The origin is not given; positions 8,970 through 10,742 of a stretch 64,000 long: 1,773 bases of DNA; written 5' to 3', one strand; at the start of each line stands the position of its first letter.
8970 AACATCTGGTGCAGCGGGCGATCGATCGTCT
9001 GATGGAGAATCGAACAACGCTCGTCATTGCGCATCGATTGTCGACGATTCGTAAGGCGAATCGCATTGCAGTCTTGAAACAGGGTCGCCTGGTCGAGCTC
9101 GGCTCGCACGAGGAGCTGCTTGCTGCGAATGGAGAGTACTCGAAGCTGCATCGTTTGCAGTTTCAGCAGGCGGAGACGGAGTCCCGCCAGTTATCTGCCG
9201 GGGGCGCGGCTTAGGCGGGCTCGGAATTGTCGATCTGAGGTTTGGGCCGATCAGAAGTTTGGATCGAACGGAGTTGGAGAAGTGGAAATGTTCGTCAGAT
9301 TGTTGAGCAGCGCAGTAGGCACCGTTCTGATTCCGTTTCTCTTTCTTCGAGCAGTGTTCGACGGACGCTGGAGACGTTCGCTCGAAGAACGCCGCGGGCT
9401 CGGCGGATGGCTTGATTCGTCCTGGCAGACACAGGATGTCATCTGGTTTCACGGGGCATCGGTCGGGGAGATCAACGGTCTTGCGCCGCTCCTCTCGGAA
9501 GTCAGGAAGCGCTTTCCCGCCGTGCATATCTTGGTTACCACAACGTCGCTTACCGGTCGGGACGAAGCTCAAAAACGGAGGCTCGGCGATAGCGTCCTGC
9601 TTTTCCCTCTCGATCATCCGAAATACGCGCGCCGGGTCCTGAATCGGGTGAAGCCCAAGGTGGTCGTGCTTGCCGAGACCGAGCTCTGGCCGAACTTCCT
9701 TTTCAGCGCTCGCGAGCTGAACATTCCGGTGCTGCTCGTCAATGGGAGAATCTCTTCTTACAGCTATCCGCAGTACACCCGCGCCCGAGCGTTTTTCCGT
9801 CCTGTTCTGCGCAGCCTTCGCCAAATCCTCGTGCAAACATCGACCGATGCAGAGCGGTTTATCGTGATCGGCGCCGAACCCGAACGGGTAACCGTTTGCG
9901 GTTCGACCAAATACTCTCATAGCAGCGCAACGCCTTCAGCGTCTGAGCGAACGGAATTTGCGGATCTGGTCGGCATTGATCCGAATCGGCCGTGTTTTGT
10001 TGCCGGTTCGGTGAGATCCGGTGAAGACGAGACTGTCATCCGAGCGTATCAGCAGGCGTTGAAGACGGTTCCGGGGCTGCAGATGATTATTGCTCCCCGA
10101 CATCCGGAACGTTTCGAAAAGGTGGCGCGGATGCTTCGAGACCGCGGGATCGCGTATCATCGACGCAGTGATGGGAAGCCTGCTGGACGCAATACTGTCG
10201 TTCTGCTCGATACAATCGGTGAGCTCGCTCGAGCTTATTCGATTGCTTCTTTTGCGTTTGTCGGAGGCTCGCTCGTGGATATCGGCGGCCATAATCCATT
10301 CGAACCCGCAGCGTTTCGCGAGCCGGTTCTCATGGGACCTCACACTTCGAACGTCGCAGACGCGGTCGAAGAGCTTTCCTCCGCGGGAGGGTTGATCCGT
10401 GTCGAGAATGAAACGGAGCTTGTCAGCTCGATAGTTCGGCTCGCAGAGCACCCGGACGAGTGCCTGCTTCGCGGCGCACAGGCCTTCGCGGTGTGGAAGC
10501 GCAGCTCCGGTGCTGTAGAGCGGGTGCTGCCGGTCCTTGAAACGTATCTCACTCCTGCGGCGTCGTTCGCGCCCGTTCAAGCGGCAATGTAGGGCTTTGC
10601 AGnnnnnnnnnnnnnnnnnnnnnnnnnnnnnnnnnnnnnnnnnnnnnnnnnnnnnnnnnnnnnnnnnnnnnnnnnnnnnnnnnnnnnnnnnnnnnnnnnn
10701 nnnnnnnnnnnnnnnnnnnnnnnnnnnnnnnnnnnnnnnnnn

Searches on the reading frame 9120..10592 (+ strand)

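Call 18: search_protein_families(library=pfam, proteins=[window:9120-10592:+], max_evalue=0.001)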
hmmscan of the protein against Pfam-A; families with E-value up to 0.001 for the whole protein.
window:9120-10592:+ (490 aa): 2 families
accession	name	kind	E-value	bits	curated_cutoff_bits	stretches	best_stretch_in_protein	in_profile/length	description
PF04413.22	Glycos_transf_N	-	4.1e-56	189.8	23.9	1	89-266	4-178/179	3-Deoxy-D-manno-octulosonic-acid transferase (kdotransferase)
PF13579.12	Glyco_trans_4_4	-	0.00031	21.6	29.7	0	160-259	53-154/158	Glycosyl transferase 4-like domain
